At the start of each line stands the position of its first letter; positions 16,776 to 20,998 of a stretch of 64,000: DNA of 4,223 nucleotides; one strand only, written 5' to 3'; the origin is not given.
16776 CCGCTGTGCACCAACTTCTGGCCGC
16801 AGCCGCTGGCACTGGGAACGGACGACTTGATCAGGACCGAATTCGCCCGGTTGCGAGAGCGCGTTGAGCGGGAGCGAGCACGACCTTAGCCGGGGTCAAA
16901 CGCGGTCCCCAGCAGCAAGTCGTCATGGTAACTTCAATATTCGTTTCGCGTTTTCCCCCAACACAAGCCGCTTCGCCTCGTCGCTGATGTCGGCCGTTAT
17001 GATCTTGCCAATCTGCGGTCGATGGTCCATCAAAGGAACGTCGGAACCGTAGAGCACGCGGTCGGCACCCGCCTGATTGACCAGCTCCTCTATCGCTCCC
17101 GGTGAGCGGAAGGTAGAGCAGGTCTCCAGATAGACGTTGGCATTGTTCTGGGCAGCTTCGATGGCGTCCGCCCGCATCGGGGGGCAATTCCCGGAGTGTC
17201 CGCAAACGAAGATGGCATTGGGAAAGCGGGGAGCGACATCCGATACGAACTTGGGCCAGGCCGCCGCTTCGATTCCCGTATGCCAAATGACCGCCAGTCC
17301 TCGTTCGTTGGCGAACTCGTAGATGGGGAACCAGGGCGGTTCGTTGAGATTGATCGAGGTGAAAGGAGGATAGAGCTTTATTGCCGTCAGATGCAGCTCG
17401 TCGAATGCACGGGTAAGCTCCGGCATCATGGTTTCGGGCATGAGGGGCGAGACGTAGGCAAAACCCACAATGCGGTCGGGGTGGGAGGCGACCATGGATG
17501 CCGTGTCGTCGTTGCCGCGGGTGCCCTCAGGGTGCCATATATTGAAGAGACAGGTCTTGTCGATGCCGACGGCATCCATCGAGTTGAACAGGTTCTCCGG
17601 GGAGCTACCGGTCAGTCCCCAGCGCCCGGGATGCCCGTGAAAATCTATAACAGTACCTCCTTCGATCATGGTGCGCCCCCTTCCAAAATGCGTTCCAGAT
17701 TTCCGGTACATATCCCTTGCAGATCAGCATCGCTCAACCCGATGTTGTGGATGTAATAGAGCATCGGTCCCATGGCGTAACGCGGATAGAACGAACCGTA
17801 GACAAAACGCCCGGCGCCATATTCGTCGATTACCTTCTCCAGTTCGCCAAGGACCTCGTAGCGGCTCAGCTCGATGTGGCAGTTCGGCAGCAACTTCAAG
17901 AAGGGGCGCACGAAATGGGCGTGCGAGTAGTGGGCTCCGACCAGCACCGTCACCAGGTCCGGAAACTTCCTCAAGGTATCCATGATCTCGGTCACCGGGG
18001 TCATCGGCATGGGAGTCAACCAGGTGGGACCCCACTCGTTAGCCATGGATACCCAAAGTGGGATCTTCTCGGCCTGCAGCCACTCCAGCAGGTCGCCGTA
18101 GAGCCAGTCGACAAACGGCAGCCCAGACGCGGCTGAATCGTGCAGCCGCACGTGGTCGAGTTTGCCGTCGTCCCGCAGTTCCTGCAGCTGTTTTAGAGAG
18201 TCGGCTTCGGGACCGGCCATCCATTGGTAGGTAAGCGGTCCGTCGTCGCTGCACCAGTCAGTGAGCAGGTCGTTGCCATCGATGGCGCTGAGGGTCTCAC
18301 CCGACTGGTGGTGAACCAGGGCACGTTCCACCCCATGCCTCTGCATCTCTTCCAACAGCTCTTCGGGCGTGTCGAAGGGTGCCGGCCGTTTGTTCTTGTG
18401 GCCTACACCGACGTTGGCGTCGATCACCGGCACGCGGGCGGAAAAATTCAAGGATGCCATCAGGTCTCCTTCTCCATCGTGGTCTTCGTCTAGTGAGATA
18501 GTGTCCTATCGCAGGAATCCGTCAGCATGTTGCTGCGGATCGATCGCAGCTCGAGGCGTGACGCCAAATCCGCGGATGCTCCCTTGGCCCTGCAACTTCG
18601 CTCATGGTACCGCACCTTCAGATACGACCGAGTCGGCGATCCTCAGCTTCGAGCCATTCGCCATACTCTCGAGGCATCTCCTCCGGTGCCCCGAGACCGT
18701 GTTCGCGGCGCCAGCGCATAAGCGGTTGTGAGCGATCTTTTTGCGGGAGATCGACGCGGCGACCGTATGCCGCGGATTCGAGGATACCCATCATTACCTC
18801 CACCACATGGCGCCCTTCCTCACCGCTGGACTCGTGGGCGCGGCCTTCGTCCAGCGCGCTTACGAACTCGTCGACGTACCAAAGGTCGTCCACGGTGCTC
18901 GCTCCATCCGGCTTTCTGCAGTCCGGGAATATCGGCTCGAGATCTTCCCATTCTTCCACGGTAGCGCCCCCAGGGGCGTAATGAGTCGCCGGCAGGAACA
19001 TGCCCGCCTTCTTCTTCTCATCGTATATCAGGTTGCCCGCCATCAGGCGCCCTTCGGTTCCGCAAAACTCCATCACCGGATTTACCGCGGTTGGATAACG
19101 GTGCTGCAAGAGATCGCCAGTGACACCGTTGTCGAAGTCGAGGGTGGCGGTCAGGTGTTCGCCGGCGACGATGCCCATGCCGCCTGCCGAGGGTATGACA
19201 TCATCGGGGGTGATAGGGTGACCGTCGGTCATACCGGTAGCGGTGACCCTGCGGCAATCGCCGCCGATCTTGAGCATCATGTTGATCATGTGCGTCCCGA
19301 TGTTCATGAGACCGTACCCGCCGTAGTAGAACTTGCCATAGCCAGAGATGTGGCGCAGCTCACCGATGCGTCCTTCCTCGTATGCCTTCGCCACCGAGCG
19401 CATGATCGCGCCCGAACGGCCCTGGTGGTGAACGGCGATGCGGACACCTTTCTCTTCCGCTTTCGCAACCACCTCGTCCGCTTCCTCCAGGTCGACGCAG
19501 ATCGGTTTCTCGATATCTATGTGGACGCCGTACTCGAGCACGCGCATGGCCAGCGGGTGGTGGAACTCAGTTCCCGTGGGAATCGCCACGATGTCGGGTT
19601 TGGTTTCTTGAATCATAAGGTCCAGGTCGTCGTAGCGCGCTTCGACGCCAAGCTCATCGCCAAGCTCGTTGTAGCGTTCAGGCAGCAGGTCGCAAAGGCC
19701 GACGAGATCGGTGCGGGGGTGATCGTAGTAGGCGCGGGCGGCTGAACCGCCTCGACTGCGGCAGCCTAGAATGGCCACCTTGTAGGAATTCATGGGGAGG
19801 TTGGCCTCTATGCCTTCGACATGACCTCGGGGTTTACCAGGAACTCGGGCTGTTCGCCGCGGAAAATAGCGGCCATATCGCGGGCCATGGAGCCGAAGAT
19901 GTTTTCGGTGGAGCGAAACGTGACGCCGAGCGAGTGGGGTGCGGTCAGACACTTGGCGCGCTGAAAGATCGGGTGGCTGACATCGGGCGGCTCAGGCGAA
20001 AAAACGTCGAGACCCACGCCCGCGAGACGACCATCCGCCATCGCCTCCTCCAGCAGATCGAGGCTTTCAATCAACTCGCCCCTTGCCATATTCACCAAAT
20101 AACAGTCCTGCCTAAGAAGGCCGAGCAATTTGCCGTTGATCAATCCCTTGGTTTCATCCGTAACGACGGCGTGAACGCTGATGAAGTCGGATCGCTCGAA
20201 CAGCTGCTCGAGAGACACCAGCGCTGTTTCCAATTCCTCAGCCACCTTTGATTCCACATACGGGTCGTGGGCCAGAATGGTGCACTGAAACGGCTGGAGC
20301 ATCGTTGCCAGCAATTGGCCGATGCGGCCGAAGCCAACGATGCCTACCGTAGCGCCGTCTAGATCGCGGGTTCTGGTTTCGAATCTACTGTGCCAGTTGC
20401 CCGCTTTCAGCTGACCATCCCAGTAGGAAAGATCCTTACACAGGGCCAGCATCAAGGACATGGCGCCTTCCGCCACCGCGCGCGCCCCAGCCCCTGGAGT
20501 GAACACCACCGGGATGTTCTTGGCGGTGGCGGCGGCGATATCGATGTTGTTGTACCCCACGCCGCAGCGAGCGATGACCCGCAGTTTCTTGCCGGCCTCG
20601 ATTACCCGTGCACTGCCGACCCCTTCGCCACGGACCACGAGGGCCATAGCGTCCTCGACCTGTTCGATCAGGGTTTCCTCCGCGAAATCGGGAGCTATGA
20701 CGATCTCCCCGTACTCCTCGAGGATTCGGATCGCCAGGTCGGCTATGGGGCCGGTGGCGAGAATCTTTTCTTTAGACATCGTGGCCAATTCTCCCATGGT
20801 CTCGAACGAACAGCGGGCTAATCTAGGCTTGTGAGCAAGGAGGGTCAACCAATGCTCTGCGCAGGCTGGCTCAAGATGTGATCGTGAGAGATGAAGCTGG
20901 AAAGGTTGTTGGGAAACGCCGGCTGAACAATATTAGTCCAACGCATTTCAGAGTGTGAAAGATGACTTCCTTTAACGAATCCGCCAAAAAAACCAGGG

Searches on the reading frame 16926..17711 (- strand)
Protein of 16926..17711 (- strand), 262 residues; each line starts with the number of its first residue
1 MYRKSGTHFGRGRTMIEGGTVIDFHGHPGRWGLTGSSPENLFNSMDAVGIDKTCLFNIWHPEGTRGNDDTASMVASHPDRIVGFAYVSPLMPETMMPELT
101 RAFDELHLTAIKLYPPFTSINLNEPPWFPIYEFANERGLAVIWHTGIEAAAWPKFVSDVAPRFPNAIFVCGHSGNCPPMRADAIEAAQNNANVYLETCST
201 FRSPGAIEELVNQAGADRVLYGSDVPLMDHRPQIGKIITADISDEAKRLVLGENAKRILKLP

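Call 90: search_protein_families(library=pfam, proteins=[window:16926-17711:-], max_evalue=0.00001)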
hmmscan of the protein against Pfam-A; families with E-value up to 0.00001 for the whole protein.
window:16926-17711:- (262 aa): 1 family
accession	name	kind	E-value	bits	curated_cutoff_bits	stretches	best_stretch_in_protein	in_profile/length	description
PF04909.20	Amidohydro_2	-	2.4e-31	110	26.4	1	37-261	39-289/289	Amidohydrolase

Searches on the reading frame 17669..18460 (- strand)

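Call 90: search_protein_families(library=pfam, proteins=[window:17669-18460:-], max_evalue=0.00001)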
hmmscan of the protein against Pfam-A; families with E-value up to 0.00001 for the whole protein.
window:17669-18460:- (264 aa): 1 family
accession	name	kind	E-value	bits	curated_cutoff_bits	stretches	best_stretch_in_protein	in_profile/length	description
PF04909.20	Amidohydro_2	-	3.1e-08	34.2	26.4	1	29-258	37-286/289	Amidohydrolase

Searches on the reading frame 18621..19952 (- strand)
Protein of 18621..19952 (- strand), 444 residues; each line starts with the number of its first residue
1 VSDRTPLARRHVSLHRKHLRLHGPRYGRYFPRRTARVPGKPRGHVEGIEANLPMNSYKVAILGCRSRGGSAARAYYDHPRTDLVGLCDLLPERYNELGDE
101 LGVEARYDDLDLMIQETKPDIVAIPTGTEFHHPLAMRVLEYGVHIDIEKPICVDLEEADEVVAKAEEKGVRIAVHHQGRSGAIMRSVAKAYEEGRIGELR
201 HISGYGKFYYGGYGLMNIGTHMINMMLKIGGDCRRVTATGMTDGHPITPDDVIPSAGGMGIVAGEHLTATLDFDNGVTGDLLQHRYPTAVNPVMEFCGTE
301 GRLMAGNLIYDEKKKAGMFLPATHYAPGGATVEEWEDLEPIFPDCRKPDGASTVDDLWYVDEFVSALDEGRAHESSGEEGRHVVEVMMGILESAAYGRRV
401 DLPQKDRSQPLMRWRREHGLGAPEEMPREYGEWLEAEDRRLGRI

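Call 90: search_protein_families(library=pfam, proteins=[window:18621-19952:-], max_evalue=0.00001)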
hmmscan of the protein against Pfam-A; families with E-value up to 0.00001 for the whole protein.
window:18621-19952:- (444 aa): 3 families
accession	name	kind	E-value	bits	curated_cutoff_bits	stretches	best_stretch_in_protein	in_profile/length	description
PF01408.29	GFO_IDH_MocA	-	7.3e-22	78.7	24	1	58-176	2-120/120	Oxidoreductase family, NAD-binding Rossmann fold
PF22725.1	GFO_IDH_MocA_C3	-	6.7e-09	36.2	27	1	185-303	2-123/124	GFO/IDH/MocA C-terminal domain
PF02894.22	GFO_IDH_MocA_C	-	2.1e-08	34.7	22.9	1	212-402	41-218/218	Oxidoreductase family, C-terminal alpha/beta domain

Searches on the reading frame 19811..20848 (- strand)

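Call 90: search_protein_families(library=pfam, proteins=[window:19811-20848:-], max_evalue=0.00001)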
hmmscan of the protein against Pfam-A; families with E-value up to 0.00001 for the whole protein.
window:19811-20848:- (346 aa): 2 families
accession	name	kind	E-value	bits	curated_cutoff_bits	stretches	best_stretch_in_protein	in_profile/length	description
PF02826.25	2-Hacid_dh_C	-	4.3e-50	170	25.1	1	130-305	1-176/178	D-isomer specific 2-hydroxyacid dehydrogenase, NAD binding domain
PF00389.36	2-Hacid_dh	-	5.4e-26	91.3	24.6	1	29-339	1-134/134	D-isomer specific 2-hydroxyacid dehydrogenase, catalytic domain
